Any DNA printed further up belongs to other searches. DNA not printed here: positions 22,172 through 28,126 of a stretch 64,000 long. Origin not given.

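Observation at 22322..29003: K+ channel gene tightly coupled to a giant helicase-nuclease in a low-G+C island: candidate two-gene defence module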

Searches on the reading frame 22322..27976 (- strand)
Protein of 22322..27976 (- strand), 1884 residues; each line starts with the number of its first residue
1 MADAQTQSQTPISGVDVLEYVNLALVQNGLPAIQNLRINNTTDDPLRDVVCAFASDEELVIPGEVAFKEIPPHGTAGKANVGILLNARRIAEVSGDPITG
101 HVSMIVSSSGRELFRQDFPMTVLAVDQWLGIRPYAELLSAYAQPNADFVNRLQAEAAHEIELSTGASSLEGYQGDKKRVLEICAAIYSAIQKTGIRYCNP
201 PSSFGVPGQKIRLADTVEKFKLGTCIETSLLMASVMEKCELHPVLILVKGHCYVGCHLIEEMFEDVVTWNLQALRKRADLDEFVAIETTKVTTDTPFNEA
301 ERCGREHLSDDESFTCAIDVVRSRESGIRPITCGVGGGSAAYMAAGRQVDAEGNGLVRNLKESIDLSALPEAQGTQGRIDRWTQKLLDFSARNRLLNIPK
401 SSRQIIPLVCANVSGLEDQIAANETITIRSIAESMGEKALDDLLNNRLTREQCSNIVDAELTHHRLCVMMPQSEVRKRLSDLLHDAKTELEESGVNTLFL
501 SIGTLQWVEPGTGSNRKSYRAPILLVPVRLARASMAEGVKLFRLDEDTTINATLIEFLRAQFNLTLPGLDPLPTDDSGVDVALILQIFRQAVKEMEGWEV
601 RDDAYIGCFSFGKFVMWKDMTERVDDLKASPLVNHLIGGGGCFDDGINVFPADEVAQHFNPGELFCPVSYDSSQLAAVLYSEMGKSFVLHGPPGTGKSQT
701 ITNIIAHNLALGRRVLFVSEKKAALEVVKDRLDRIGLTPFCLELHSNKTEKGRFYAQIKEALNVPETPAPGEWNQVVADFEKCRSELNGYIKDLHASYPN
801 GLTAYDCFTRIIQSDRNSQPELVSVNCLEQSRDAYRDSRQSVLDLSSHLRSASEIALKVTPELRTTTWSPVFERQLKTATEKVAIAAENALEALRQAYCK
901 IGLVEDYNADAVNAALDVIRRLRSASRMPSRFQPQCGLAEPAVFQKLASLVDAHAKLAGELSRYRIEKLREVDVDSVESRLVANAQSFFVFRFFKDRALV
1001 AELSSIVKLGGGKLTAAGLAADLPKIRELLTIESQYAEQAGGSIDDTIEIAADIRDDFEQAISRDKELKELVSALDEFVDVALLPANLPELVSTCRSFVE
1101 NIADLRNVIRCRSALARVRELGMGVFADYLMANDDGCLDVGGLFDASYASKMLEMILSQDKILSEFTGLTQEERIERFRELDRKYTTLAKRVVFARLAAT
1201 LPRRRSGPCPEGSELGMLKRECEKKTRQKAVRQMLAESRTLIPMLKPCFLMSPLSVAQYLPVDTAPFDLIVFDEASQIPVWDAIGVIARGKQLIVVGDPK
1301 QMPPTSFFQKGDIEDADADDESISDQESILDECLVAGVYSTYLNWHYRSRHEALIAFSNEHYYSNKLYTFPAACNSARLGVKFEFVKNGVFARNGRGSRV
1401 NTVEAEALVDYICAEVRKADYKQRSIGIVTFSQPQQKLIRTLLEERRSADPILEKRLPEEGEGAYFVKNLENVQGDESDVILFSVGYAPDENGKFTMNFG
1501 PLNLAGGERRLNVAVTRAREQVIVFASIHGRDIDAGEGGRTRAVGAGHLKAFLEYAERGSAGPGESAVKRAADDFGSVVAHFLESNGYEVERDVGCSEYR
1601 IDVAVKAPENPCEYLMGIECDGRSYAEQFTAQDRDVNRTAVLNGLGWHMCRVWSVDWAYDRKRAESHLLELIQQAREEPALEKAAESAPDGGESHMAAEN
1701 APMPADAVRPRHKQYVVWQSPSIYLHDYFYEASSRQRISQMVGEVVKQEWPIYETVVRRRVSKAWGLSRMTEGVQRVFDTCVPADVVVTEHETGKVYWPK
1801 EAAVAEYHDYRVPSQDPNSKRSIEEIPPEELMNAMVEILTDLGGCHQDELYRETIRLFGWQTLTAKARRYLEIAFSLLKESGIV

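Call 8: search_protein_families(library=pfam, proteins=[window:22322-27976:-], max_evalue=0.01)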
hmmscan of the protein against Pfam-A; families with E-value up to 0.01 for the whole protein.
window:22322-27976:- (1884 aa): 10 families
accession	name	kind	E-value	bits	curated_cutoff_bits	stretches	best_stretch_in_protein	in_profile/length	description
PF13195.11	DUF4011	-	6.2e-37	127.4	22.2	1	385-558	1-158/158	Protein of unknown function (DUF4011)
PF18741.7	MTES_1575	-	7.7e-27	93.7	38.2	1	1575-1671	1-95/96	REase_MTES_1575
PF13087.12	AAA_12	-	7.2e-19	68.6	27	1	1328-1527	4-193/195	AAA domain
PF13086.12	AAA_11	-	1.3e-12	48.5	27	2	1262-1306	208-254/257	AAA domain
PF11784.13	DUF3320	-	7.7e-10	39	25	1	1727-1775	1-49/50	Protein of unknown function (DUF3320)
PF13245.12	AAA_19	-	6.6e-09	36.5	25.1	1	676-734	3-63/134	AAA domain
PF13604.12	AAA_30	-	1.3e-06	28.8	27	1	671-732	3-66/191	AAA domain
PF01443.25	Viral_helicase1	-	0.0002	21.7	21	0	1260-1305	51-100/228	Viral superfamily 1 RNA helicase core domain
PF04480.18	DUF559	-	0.0056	17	20.6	0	1616-1660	55-96/109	Protein of unknown function (DUF559)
PF13191.12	AAA_16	-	0.0092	16.9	32.6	0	683-781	23-121/167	AAA ATPase domain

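Call 9: search_protein_families(library=padloc, proteins=[window:22322-27976:-], max_evalue=0.01)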
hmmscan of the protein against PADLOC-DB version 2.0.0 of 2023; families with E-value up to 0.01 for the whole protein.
window:22322-27976:- (1884 aa): 10 families
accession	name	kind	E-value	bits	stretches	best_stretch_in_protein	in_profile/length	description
PDLC05009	PDC-S37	-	0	1177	2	1052-1880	726-1534/1550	-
PDLC02194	Hhe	-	2.2e-159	530.5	2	1164-1666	1276-1774/1911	-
PDLC03924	MkoC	-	1.8e-29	100.5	2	1223-1528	619-944/1136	-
PDLC03920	MkoA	-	7.5e-21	72.2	3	1396-1527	960-1075/1112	-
PDLC03921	MkoA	-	1.3e-09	34.4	1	688-726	1046-1086/1607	-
PDLC02895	DpdJ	-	1.5e-07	26.7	1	1441-1528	372-454/2112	DpdJ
PDLC04140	mad8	-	6.9e-05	20.5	1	683-787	26-139/314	mads_8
PDLC01734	typeIV_RecD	-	0.00049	16.5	1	1266-1304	434-475/763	RecD_0_IVD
PDLC05064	PDC-S68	-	0.00055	15.7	0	686-731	702-748/1273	-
PDLC05035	PDC-S53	-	0.0026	13.9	0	688-733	514-557/900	-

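Call 10: search_protein_families(library=ncbifam, proteins=[window:22322-27976:-], max_evalue=0.01)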
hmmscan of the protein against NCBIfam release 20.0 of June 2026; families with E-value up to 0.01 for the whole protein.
window:22322-27976:- (1884 aa): 7 families
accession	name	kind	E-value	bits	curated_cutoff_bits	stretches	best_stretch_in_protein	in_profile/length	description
NF058533.1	antiphage_ProA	equivalog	0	1788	1500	2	1047-1861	1086-1902/1903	anti-phage protein ProA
NF042953.1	Hhe_antiphage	equivalog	2.7e-227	757.8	2000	2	1049-1688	1063-1695/1797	DUF4011 domain-containing anti-phage protein Hhe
TIGR00376.1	TIGR00376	hypoth_equivalog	3.4e-27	95.2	348.9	3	1252-1369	351-455/639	IGHMBP2 family helicase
NF040671.1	PLuB_AAA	exception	2.4e-21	74.9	999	1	1263-1527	959-1231/1256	PLuB system helicase-like protein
TIGR01448.2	helicase_RecD2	equivalog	3.1e-06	25.6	500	1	667-716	314-363/713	SF1B family DNA helicase RecD2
TIGR03744.1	traC_PFL_4706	equivalog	0.0023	15.8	520.6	1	688-748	478-538/892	conjugative transfer ATPase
TIGR01447.1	recD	equivalog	0.003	16.2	310.15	0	1265-1304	261-303/597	exodeoxyribonuclease V subunit alpha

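Call 18: find_related_loci(query=window:22322-27976:-, collection=genome_contigs, flank=6000)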
Query window:22322-27976:- (1884 aa) in genome_contigs; peptide patterns used: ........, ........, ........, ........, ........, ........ (x = any residue, [..] = any of these).
92 stretches matched a pattern; 32 encode a relative of the query (tblastn E <= 1e-3); 31 distinct loci.
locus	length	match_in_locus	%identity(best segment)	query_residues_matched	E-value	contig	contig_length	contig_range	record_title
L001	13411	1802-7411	68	15-1884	0e+0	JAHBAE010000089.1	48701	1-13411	MAG: Kiritimatiellae bacterium isolate MB2.95_2 k101_250762, whole genome shotgun sequence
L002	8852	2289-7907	63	7-1878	0e+0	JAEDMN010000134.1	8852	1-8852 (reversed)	MAG: Kiritimatiellae bacterium isolate MAG267 NODE_9976_length_8852_cov_9.652950, whole genome shotgun sequence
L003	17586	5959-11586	63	6-1879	0e+0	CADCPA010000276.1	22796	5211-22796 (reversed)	uncultured bacterium isolate RUG14841 genome assembly, contig: RUG14841_asm_276, whole genome shotgun sequence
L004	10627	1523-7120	61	14-1882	0e+0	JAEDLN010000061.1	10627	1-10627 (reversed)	MAG: Kiritimatiellae bacterium isolate MAG241 NODE_5914_length_10627_cov_5.478623, whole genome shotgun sequence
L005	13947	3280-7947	60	16-1871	0e+0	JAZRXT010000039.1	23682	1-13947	MAG: Kiritimatiellia bacterium isolate T1900044950_TA20190003.MAGScoT_cleanbin_000120 SGB_3607_k141_679942, whole genome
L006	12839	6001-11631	67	6-1884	0e+0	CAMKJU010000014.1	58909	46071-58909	MAG: uncultured Lentisphaerae bacterium isolate SRR12081301_bin.91_metaWRAP_v1.3_MAG genome assembly, contig: ERZ1228976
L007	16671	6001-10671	45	377-1884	0e+0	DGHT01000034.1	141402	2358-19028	MAG TPA_asm: Verrucomicrobia bacterium UBA3841 UBA3841_contig_54, whole genome shotgun sequence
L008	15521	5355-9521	45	368-1693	0e+0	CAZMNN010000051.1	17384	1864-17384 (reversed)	MAG TPA_asm: uncultured Lentisphaeraceae bacterium isolate binchicken_co370_263 genome assembly, contig: NODE_3311_lengt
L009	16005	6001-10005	59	374-1878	0e+0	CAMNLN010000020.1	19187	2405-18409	MAG: uncultured Verrucomicrobia bacterium isolate SRR1222429_bin.139_metaWRAP_v1.3_MAG genome assembly, contig: NODE.614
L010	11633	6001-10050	62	372-1877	0e+0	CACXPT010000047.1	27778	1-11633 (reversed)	uncultured bacterium isolate RUG11483 genome assembly, contig: RUG11483_asm_47, whole genome shotgun sequence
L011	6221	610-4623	62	372-1877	0e+0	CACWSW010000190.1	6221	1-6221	uncultured bacterium isolate RUG10884 genome assembly, contig: RUG10884_asm_190, whole genome shotgun sequence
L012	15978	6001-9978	61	372-1877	0e+0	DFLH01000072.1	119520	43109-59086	MAG TPA_asm: Verrucomicrobia bacterium UBA3624 UBA3624_contig_778, whole genome shotgun sequence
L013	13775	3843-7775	58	378-1878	0e+0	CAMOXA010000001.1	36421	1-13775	MAG: uncultured Verrucomicrobia bacterium isolate SRR873606_bin.25_metaWRAP_v1.3_MAG genome assembly, contig: NODE_1544_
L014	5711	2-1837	66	1269-1882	0e+0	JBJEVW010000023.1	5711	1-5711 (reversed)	MAG: Kiritimatiellia bacterium isolate PUUB37_bin.017 NODE_11896_length_5711_cov_4.764498, whole genome shotgun sequence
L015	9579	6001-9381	67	372-1676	0e+0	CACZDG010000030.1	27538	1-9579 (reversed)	uncultured bacterium isolate RUG12514 genome assembly, contig: RUG12514_asm_30, whole genome shotgun sequence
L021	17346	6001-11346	37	378-1861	4e-123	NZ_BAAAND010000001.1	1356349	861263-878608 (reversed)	Kribbella karoonensis strain JCM 14304 sequence01, whole genome shotgun sequence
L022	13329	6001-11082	36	492-1884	3e-118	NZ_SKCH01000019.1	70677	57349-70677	Prescottella subtropica strain C9-28 contig19, whole genome shotgun sequence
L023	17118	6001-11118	36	492-1884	1e-118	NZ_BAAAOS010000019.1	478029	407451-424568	Kribbella sancticallisti strain JCM 14969 sequence19, whole genome shotgun sequence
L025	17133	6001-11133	37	475-1884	3e-116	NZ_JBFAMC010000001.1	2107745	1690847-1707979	Rhodococcus sp. NPDC049939 NPDC049939_147_D2.ctg-0001, whole genome shotgun sequence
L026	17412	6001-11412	37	361-1884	4e-119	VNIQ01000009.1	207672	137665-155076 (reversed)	UNVERIFIED_ORG: Nocardia globerula strain DSM 44596 Ga0244501_109, whole genome shotgun sequence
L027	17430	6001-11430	37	354-1884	6e-119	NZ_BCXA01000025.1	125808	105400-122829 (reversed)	Rhodococcus maanshanensis NBRC 100610, whole genome shotgun sequence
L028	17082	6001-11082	36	492-1884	1e-113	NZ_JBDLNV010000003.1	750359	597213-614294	Rhodococcus parequi strain PAM 2766 NODE_3_length_750359_cov_182.395665, whole genome shotgun sequence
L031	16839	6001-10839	38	579-1884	8e-113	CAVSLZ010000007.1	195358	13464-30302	MAG: uncultured Actinomycetota bacterium isolate MFD01721.bin.2.23 genome assembly, contig: contig_36268, whole genome s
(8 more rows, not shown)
